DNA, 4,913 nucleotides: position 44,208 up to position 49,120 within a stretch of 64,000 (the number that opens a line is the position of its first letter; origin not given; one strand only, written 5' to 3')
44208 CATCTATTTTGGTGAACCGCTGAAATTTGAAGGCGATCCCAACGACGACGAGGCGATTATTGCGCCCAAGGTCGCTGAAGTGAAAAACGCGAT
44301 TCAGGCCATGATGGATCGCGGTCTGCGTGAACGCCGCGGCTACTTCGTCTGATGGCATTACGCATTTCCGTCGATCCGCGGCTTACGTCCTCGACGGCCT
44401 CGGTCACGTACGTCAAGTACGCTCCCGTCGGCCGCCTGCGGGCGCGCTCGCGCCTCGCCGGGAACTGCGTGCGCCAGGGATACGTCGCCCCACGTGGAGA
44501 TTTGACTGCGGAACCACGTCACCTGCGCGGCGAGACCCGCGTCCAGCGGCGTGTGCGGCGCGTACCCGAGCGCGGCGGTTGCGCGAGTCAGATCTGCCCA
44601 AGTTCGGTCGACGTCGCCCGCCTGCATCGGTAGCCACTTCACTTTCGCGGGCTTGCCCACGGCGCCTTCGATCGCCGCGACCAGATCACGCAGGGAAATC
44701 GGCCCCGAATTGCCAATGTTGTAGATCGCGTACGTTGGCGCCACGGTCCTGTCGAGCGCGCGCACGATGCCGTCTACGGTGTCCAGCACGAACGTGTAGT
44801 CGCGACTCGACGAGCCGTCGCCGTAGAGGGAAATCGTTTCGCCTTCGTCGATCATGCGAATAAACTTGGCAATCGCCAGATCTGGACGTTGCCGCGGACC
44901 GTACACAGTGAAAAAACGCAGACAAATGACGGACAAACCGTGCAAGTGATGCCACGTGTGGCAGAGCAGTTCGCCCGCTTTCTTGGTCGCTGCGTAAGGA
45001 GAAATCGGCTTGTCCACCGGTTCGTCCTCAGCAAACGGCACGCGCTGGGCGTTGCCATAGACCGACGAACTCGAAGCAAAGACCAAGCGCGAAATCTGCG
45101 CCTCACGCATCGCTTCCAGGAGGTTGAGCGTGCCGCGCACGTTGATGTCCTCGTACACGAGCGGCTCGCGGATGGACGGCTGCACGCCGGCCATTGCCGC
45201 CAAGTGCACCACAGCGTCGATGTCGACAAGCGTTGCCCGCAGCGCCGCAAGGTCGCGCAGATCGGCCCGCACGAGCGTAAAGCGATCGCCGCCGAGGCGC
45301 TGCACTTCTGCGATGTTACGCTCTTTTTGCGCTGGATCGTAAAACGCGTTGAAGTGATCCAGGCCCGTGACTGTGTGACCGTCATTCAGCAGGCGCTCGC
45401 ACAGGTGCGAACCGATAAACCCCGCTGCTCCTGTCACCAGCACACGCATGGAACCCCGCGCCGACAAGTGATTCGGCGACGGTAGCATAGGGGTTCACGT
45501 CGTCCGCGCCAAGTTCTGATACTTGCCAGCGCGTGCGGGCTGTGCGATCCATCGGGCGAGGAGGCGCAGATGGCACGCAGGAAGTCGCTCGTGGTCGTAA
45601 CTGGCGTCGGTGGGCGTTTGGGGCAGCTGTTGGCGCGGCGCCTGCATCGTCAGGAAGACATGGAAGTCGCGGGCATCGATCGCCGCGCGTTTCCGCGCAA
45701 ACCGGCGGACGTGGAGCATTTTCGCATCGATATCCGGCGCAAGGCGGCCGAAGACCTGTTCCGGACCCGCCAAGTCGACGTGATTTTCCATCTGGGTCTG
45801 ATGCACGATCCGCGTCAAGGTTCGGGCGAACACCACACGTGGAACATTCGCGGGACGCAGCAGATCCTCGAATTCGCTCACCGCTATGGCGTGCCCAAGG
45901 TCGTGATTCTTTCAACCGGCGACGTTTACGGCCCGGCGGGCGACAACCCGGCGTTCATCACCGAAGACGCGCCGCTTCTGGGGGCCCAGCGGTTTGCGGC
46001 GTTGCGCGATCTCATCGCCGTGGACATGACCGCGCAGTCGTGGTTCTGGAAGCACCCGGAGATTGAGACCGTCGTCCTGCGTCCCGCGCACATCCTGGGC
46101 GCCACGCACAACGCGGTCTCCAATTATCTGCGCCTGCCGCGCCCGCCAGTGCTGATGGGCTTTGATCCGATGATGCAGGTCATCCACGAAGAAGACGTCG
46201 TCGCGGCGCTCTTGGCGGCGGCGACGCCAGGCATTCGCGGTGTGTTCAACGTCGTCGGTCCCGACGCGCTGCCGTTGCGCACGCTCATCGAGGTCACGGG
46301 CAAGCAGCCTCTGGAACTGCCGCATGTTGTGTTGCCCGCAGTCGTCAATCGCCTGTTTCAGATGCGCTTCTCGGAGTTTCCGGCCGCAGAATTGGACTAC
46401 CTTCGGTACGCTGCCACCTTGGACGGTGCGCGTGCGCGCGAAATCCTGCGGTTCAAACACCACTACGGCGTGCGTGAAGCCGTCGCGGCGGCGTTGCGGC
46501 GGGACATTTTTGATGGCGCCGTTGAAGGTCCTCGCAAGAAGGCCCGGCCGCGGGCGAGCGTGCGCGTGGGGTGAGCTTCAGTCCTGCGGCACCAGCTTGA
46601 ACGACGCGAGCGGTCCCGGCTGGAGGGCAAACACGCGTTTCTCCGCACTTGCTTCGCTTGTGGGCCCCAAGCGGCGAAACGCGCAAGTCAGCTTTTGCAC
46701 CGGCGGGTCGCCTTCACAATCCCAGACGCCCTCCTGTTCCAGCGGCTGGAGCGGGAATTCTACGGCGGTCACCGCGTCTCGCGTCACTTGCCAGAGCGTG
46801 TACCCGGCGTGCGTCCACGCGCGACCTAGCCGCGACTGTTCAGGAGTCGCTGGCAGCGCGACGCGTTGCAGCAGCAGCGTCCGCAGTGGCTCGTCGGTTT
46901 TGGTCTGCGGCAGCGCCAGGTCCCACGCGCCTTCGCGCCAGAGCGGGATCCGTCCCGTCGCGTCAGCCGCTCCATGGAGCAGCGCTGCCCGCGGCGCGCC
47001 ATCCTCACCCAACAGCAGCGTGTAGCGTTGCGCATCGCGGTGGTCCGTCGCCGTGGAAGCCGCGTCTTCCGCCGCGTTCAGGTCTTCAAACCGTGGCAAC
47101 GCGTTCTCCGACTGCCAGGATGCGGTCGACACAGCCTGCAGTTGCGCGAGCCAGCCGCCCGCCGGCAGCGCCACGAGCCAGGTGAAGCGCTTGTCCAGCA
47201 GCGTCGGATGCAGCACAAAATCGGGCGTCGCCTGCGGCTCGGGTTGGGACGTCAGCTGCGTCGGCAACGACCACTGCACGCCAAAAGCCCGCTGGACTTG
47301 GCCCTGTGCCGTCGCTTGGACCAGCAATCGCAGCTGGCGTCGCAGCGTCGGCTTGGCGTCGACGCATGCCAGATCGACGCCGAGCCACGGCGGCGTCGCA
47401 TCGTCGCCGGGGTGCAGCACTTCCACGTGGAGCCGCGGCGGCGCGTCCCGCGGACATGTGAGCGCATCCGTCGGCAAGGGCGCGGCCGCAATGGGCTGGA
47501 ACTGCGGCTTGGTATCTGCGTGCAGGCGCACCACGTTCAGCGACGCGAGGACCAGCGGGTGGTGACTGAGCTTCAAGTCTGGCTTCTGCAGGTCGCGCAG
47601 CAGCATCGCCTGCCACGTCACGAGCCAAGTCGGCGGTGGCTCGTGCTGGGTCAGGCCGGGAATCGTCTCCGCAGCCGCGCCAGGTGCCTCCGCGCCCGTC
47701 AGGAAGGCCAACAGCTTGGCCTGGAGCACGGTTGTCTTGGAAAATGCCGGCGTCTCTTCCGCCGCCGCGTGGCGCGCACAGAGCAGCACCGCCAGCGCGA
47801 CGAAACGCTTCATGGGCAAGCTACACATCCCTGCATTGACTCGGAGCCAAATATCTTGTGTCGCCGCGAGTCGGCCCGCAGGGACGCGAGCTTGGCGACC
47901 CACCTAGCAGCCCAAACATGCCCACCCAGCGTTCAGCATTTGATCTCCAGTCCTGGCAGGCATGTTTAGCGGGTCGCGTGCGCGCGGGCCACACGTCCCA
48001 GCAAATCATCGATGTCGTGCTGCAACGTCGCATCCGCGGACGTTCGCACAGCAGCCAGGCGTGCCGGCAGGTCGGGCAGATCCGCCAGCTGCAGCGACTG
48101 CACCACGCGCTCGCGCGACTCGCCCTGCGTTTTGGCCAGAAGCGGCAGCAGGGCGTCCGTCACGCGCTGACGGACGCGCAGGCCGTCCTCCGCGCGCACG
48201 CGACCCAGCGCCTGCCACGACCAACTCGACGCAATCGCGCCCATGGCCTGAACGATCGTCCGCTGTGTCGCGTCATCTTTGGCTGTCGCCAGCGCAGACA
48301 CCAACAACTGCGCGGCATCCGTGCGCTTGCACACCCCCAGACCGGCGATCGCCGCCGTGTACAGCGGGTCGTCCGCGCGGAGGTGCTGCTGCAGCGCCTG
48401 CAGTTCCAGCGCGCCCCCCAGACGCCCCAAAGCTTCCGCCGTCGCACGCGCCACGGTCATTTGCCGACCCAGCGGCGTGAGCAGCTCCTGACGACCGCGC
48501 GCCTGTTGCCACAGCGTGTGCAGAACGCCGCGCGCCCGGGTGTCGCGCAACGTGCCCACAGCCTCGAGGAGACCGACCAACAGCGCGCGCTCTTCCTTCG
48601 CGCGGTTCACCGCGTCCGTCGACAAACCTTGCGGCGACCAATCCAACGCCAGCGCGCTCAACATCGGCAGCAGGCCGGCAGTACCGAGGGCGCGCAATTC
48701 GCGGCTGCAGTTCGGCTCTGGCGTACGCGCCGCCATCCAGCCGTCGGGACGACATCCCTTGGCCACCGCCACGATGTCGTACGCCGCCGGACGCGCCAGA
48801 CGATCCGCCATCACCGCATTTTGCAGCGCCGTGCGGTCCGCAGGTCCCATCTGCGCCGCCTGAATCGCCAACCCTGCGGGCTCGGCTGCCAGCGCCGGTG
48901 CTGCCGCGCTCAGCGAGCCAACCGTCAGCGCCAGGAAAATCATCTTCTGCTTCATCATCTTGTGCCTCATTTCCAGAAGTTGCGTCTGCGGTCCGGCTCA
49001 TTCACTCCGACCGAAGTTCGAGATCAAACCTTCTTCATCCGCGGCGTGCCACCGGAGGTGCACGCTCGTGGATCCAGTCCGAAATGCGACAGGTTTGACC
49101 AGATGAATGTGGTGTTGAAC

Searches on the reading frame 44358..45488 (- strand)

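Call 62: search_protein_families(library=pfam, proteins=[window:44358-45488:-], max_evalue=0.0001)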
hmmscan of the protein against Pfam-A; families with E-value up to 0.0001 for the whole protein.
window:44358-45488:- (376 aa): 10 families
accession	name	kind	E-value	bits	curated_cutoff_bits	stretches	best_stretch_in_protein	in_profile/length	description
PF01370.27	Epimerase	-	8.9e-68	228.7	20.9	1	16-259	1-240/240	NAD dependent epimerase/dehydratase family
PF16363.11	GDP_Man_Dehyd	-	8.7e-64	216.5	27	1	17-319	1-329/332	GDP-mannose 4,6 dehydratase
PF01073.25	3Beta_HSD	-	7.5e-24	84.7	22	1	17-245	1-229/280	3-beta hydroxysteroid dehydrogenase/isomerase family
PF04321.23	RmlD_sub_bind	-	3.9e-18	66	27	1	14-277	1-231/287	RmlD substrate binding domain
PF13460.12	NAD_binding_10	-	1.3e-13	51.6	27.2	1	20-172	1-127/184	NAD(P)H-binding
PF02719.21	Polysacc_synt_2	-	6.2e-12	45.7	20.2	1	16-260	1-232/293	Polysaccharide biosynthesis protein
PF07993.18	NAD_binding_4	-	6.4e-12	45.6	20.1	1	18-200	1-212/258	Male sterility protein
PF08659.16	KR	-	3.3e-06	27.6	22.6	1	16-152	3-149/180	KR domain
PF00106.31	adh_short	-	5.4e-06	26.5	26.6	1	16-179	3-163/195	short chain dehydrogenase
PF05368.20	NmrA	-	1.6e-05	25.1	27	1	15-140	4-107/298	NmrA-like family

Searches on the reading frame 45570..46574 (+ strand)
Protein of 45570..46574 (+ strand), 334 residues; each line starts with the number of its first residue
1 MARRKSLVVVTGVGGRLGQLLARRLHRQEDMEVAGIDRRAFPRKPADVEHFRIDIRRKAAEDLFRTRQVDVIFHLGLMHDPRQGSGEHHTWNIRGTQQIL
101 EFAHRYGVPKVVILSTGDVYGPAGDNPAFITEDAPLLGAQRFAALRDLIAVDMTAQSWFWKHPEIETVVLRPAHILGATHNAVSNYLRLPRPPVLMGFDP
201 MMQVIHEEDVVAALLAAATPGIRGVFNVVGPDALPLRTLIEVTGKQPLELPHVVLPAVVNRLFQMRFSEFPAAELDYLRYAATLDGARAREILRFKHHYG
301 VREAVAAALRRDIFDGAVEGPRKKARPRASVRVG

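Call 62: search_protein_families(library=pfam, proteins=[window:45570-46574:+], max_evalue=0.0001)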
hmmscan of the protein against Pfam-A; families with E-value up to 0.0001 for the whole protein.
window:45570-46574:+ (334 aa): 6 families
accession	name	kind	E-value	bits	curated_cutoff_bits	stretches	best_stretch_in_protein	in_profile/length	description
PF01370.27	Epimerase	-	1.4e-21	77.5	20.9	1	8-220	1-227/240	NAD dependent epimerase/dehydratase family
PF01073.25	3Beta_HSD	-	3.6e-09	36.5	22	1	9-185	1-191/280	3-beta hydroxysteroid dehydrogenase/isomerase family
PF16363.11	GDP_Man_Dehyd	-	1.5e-07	31.6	27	1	10-136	2-147/332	GDP-mannose 4,6 dehydratase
PF04321.23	RmlD_sub_bind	-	3e-05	23.7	27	1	8-134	3-118/287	RmlD substrate binding domain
PF02719.21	Polysacc_synt_2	-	3.6e-05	23.5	20.2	0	8-117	1-129/293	Polysaccharide biosynthesis protein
PF07993.18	NAD_binding_4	-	8e-05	22.3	20.1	0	46-120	68-140/258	Male sterility protein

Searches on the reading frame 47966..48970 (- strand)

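Call 62: search_protein_families(library=pfam, proteins=[window:47966-48970:-], max_evalue=0.0001)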
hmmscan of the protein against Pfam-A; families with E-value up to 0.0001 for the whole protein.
window:47966-48970:- (334 aa): 1 family
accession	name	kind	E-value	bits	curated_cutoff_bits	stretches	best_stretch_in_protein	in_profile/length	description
PF13646.12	HEAT_2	-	4.4e-05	24.1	27.7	0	204-274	17-87/88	HEAT repeats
